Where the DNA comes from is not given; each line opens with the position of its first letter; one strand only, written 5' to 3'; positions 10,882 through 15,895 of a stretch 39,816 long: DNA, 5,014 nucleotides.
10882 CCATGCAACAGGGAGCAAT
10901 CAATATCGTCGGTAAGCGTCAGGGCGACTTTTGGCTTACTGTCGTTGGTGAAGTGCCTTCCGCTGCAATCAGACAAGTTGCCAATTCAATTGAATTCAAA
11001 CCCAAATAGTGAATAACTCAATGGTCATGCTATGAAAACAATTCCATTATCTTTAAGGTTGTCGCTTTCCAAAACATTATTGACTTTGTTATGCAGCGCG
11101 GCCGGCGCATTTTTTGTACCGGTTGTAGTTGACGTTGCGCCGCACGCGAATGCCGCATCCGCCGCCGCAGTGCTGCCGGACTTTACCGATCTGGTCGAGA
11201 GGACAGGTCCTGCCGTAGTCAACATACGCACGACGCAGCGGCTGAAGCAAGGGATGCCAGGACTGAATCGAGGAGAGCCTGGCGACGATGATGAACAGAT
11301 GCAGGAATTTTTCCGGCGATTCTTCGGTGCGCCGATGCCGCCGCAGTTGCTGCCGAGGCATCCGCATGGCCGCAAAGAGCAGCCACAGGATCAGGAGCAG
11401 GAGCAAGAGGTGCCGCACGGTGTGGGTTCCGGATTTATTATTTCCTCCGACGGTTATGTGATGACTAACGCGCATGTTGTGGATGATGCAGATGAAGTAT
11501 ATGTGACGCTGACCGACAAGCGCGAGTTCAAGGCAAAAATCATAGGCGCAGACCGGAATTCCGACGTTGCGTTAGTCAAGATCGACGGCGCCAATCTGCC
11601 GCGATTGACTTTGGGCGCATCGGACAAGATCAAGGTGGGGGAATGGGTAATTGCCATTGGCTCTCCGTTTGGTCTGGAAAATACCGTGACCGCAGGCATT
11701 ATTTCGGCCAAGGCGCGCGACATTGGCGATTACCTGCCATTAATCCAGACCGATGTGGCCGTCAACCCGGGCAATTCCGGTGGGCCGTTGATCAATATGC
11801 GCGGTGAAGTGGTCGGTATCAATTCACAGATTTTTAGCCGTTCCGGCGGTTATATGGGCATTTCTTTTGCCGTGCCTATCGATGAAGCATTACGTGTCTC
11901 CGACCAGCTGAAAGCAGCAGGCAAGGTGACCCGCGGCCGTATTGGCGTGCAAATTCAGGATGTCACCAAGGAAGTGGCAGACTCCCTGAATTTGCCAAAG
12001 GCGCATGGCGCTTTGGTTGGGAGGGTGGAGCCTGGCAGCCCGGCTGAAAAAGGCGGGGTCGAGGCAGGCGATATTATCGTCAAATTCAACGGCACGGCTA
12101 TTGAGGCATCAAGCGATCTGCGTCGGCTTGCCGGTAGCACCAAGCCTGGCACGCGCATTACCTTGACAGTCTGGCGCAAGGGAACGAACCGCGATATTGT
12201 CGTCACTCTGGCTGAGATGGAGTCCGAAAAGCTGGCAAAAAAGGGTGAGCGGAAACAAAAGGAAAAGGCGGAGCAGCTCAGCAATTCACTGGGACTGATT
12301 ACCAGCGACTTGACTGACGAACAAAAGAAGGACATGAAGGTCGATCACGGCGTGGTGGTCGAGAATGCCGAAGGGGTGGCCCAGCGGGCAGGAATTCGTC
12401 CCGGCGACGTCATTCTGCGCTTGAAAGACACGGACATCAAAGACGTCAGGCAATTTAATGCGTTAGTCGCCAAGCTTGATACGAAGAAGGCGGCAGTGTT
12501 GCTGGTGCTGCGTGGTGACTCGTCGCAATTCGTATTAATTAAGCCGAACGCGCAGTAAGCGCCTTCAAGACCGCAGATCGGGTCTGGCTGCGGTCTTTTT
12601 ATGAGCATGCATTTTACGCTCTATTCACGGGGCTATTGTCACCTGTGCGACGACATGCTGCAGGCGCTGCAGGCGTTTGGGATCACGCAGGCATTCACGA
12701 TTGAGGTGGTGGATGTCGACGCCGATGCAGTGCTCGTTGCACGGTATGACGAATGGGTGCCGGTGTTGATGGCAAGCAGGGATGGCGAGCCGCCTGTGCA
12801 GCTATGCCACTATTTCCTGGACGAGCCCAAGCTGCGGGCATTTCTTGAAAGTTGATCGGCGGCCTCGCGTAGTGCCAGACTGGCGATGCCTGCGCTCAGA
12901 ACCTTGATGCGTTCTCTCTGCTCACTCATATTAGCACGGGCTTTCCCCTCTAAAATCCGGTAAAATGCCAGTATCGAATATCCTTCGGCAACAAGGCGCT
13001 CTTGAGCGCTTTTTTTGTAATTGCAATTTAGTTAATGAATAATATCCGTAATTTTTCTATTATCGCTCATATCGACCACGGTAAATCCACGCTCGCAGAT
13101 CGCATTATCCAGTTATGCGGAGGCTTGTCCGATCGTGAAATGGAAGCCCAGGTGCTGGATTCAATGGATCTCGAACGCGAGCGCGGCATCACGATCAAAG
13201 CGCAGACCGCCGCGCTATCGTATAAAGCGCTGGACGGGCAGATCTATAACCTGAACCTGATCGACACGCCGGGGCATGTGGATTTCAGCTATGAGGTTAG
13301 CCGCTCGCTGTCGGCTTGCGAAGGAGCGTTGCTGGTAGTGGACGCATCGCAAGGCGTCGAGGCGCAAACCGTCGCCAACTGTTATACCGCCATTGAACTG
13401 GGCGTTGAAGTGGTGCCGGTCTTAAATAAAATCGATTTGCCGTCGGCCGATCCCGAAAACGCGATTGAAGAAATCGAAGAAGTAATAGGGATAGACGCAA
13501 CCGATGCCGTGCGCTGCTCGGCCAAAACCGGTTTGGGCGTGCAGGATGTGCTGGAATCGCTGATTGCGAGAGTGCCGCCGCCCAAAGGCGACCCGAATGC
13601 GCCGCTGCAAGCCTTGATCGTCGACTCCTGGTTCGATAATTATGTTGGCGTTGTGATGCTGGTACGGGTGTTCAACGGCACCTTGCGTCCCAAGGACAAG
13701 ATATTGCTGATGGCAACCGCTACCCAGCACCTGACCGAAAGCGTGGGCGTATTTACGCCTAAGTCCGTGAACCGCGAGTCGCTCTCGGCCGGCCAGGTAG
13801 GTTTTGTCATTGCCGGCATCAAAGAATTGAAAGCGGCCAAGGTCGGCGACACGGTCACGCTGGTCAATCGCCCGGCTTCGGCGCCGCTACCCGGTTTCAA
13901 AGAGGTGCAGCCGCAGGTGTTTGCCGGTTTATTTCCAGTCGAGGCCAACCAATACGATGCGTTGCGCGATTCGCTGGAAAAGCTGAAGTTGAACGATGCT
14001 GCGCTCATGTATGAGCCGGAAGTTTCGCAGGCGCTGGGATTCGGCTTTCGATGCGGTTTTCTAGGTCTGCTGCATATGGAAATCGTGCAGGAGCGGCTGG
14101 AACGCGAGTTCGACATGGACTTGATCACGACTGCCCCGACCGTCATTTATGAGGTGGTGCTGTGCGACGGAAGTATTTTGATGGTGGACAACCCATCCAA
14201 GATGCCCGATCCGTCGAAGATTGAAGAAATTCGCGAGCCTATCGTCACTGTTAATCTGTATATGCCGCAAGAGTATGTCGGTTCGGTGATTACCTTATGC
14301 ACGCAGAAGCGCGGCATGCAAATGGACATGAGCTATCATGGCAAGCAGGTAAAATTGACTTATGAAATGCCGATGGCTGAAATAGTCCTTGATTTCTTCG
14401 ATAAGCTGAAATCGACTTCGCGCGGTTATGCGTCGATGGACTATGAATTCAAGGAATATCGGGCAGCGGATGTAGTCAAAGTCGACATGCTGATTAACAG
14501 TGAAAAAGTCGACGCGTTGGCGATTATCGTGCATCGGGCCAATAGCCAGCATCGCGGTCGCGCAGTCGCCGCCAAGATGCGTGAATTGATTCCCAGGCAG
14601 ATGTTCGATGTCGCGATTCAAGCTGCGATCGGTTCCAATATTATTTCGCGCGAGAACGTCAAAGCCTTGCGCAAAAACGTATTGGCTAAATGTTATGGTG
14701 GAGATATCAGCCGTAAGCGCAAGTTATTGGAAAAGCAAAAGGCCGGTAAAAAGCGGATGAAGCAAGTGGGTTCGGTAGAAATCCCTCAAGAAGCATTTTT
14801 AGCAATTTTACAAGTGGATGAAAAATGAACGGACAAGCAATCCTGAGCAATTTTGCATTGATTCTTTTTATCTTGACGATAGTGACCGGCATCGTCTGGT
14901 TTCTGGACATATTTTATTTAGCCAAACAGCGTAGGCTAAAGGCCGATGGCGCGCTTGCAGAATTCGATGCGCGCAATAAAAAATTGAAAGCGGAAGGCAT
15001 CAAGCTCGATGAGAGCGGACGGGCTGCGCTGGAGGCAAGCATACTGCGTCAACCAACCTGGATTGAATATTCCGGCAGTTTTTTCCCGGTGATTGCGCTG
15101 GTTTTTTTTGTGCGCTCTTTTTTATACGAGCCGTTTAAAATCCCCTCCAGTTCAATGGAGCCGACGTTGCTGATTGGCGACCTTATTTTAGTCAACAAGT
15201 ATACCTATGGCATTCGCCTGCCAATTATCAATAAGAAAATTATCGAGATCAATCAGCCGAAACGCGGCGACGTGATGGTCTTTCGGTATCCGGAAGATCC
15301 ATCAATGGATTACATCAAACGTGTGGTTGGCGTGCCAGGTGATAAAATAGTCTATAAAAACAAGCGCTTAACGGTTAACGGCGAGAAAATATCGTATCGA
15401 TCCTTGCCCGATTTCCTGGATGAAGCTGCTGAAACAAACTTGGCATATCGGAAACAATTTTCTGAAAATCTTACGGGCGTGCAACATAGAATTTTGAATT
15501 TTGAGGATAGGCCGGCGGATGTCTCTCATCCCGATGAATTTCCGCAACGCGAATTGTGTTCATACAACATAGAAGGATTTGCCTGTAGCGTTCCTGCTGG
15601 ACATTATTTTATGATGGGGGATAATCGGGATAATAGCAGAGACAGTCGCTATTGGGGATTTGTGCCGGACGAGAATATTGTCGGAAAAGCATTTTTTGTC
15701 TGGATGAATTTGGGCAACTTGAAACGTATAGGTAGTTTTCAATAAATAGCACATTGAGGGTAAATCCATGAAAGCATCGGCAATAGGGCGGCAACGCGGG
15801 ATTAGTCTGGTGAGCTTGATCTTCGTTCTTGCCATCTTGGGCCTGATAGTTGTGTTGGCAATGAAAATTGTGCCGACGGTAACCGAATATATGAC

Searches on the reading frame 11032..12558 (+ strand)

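Call 56: search_protein_families(library=pfam, proteins=[window:11032-12558:+], max_evalue=0.0001)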
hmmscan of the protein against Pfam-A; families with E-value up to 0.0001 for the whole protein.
window:11032-12558:+ (508 aa): 7 families
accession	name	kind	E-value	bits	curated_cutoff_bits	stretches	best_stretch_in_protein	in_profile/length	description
PF13365.12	Trypsin_2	-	4.2e-37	128.5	27.6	1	132-263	1-144/144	Trypsin-like peptidase domain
PF13180.12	PDZ_2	-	1.6e-23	83.2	27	2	302-393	1-80/80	PDZ domain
PF17820.7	PDZ_6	-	2.5e-18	66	27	1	329-382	2-54/54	PDZ domain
PF00595.29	PDZ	-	1.3e-16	61.2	23.2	1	299-380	7-80/81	PDZ domain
PF00089.32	Trypsin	-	2.1e-16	60.9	20.6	1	133-284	28-214/220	Trypsin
PF10459.15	Peptidase_S46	-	3.4e-05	23.2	22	0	129-152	46-69/698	Peptidase S46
PF14685.13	PDZ_Tricorn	-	5.8e-05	23.4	25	0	335-391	30-88/88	Tricorn protease PDZ domain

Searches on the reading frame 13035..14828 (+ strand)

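Call 56: search_protein_families(library=pfam, proteins=[window:13035-14828:+], max_evalue=0.0001)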
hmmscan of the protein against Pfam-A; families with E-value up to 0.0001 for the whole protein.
window:13035-14828:+ (597 aa): 4 families
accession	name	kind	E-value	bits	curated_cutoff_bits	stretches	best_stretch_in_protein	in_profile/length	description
PF00009.33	GTP_EFTU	-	7.6e-56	189.1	26.5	1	3-181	2-187/188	Elongation factor Tu GTP binding domain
PF06421.17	LepA_C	-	6.3e-49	165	29.7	1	487-593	1-107/107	GTP-binding protein LepA C-terminus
PF00679.30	EFG_C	-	3.9e-23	81.7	27.9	1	399-482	2-85/89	Elongation factor G C-terminus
PF03144.31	GTP_EFTU_D2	-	2.4e-11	44.3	30.3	1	205-275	1-73/73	Elongation factor Tu domain 2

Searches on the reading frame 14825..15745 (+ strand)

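Call 56: search_protein_families(library=pfam, proteins=[window:14825-15745:+], max_evalue=0.0001)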
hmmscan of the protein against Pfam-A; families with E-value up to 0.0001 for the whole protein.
window:14825-15745:+ (306 aa): 1 family
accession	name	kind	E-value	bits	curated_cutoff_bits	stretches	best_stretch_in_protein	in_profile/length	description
PF10502.14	Peptidase_S26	-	1.1e-57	195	22.9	1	79-294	1-168/168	Signal peptidase, peptidase S26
